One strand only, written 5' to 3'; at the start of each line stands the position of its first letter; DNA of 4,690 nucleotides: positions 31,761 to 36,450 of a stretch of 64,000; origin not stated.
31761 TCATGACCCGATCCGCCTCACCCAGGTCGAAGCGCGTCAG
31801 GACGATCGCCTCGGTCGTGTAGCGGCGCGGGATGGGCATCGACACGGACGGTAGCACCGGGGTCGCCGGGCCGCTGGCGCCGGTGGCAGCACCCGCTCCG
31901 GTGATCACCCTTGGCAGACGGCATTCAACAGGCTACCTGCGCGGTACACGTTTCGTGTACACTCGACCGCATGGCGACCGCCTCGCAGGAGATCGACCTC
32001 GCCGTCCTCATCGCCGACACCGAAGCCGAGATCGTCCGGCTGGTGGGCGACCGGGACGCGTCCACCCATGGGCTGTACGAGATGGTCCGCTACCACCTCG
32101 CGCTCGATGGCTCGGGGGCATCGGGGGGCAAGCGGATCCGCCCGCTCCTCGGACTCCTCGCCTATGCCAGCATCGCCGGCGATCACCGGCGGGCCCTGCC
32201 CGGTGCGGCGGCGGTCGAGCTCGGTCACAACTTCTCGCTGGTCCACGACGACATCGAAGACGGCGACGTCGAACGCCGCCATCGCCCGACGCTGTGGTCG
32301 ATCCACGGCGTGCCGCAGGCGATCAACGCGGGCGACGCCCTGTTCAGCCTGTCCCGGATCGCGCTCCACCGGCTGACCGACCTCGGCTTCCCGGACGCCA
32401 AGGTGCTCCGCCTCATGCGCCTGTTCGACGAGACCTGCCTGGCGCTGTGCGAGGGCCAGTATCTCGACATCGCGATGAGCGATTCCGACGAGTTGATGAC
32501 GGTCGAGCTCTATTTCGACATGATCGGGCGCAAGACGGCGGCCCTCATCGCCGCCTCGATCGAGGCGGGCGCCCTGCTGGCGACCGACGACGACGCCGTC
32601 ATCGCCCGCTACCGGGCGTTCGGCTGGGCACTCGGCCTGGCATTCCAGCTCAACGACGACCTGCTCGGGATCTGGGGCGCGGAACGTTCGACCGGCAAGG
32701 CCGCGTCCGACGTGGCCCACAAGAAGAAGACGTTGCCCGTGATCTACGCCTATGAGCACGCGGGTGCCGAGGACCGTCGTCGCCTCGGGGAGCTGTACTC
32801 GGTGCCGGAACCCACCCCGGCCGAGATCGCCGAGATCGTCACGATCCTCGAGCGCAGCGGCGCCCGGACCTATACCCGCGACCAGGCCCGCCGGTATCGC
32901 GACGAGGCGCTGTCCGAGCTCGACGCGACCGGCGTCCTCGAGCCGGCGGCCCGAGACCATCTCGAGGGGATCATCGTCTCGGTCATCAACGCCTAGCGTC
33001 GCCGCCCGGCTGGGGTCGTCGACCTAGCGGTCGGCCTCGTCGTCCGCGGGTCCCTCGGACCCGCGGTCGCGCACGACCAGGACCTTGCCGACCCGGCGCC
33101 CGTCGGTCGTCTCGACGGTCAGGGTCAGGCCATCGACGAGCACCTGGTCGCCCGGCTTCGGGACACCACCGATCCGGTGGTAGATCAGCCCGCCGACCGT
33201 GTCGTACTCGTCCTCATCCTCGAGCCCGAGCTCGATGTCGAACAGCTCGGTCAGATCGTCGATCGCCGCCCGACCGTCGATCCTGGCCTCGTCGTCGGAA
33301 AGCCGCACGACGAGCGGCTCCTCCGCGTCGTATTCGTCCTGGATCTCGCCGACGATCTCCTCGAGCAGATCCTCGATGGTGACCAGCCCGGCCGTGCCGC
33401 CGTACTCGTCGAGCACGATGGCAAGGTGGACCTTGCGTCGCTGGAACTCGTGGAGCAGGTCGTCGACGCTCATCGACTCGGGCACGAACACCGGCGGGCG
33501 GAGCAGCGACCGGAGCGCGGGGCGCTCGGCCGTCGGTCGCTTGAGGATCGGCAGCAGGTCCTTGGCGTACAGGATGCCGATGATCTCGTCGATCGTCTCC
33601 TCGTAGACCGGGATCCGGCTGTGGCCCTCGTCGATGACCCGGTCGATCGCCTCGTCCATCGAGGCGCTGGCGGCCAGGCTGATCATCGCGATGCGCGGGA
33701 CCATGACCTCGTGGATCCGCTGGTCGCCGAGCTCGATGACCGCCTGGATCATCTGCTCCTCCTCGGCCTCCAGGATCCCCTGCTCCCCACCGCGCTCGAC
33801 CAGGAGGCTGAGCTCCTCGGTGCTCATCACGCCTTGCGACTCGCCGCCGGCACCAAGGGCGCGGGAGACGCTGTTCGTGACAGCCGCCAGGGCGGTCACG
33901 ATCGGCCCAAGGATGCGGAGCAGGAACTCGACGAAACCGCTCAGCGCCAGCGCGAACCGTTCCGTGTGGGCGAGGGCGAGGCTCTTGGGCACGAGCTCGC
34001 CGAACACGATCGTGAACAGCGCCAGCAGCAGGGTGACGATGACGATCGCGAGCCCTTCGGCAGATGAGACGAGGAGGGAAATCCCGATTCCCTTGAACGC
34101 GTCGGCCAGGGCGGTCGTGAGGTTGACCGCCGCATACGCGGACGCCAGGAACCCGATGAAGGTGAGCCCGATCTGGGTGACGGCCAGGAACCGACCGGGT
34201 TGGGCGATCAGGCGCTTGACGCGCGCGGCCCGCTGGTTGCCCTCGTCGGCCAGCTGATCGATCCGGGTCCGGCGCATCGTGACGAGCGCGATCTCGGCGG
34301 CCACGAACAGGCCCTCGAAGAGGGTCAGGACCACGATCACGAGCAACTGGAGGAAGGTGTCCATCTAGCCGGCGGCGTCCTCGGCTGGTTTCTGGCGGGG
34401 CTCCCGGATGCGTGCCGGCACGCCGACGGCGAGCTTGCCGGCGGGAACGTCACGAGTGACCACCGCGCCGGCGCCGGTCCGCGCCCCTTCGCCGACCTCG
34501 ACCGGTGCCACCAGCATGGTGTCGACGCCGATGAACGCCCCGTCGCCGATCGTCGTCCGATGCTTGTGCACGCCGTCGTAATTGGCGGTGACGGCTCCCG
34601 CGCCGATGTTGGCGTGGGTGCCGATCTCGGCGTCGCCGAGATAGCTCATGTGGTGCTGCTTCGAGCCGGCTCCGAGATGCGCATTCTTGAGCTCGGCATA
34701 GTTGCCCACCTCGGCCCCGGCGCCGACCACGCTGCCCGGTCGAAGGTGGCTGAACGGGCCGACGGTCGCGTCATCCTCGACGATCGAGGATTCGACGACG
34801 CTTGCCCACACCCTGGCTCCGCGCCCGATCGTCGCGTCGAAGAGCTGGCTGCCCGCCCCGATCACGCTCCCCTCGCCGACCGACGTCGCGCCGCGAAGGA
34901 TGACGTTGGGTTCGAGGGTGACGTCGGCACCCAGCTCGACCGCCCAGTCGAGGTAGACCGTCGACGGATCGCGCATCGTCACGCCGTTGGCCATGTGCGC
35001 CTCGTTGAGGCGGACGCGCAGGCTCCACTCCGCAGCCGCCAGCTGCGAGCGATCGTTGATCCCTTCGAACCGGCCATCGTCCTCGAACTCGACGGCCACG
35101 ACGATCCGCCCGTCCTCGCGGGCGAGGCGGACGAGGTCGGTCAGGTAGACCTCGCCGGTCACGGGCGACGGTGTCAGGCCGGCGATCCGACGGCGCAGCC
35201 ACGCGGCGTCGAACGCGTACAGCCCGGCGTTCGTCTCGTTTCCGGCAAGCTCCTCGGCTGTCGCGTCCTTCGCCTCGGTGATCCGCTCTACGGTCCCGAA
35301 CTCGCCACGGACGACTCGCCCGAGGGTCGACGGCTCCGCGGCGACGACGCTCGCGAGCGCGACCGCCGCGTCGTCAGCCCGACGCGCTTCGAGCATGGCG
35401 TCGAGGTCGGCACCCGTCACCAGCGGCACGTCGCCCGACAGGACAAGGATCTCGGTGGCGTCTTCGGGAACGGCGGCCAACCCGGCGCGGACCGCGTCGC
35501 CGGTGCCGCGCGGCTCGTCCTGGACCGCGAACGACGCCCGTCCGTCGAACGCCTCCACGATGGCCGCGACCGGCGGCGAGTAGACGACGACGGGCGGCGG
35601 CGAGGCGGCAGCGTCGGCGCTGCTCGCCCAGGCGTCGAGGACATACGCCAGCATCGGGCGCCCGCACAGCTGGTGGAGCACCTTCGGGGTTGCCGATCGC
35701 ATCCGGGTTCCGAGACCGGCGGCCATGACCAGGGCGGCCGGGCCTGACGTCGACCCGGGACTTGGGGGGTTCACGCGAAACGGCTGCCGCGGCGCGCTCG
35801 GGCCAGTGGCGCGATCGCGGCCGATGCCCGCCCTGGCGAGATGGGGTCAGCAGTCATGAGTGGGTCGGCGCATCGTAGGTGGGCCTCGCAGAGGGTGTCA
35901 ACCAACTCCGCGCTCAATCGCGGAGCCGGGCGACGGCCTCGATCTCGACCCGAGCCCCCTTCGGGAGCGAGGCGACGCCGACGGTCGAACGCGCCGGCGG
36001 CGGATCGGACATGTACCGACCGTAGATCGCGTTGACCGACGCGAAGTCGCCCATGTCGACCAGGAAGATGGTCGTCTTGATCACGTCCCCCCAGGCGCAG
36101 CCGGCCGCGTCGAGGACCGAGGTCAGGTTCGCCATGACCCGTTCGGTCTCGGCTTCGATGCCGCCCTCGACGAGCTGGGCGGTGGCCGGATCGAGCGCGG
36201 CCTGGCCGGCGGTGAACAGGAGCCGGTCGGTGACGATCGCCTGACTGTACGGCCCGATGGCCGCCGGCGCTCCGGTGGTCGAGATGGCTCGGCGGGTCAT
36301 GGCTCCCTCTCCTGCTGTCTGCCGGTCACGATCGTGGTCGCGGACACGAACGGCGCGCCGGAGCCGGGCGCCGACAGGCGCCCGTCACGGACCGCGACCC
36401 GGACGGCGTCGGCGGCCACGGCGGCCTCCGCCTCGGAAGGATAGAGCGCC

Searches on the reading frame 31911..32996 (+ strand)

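Call 67: search_protein_families(library=pfam, proteins=[window:31911-32996:+], max_evalue=0.00001)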
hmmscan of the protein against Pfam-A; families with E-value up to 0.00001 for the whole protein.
window:31911-32996:+ (361 aa): 1 family
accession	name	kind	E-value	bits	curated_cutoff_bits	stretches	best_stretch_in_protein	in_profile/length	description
PF00348.22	polyprenyl_synt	-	1.7e-58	198.2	27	1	70-312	13-250/251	Polyprenyl synthetase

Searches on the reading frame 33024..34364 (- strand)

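Call 67: search_protein_families(library=pfam, proteins=[window:33024-34364:-], max_evalue=0.00001)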
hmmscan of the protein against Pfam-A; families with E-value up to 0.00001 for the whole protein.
window:33024-34364:- (446 aa): 3 families
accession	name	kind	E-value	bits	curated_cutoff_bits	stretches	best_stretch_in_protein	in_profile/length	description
PF01595.25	CNNM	-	3.3e-45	154.4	28.4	1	8-202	1-181/181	Cyclin M transmembrane N-terminal domain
PF03471.22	CorC_HlyC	-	2.7e-19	69.4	27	1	354-432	2-79/81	Transporter associated domain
PF00571.33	CBS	-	2.4e-18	66.6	24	2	289-338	7-56/57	CBS domain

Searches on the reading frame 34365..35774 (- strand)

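Call 68: search_protein_families(library=pfam, proteins=[window:34365-35774:-], max_evalue=0.00001)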
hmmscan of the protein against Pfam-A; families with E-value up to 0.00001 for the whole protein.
window:34365-35774:- (469 aa): 6 families
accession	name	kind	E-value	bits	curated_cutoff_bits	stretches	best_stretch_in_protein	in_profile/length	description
PF00132.30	Hexapep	-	1.6e-27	94.4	27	2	407-441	2-36/36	Bacterial transferase hexapeptide (six repeats)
PF12804.13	NTP_transf_3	-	3.1e-18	66.9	27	1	14-143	1-123/160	MobA-like NTP transferase domain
PF00483.29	NTP_transferase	-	3.3e-13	50.2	21.2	1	14-232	2-223/245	Nucleotidyl transferase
PF01128.25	IspD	-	2.8e-10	40.8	27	1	14-144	3-130/221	2-C-methyl-D-erythritol 4-phosphate cytidylyltransferase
PF25084.1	LbH_EIF2B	-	1.7e-08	34.8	54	0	283-364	8-89/105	EIF2B subunit epsilon LbH domain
PF14602.12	Hexapep_2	-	9.8e-07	28.8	27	0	407-441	2-34/34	Hexapeptide repeat of succinyl-transferase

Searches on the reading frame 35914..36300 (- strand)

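Call 68: search_protein_families(library=pfam, proteins=[window:35914-36300:-], max_evalue=0.00001)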
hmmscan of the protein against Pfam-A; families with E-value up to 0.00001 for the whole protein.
window:35914-36300:- (128 aa): 1 family
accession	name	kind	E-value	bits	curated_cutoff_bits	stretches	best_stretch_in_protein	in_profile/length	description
PF01042.26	Ribonuc_L-PSP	-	7.6e-41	139.3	27.3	1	10-125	3-120/121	Endoribonuclease L-PSP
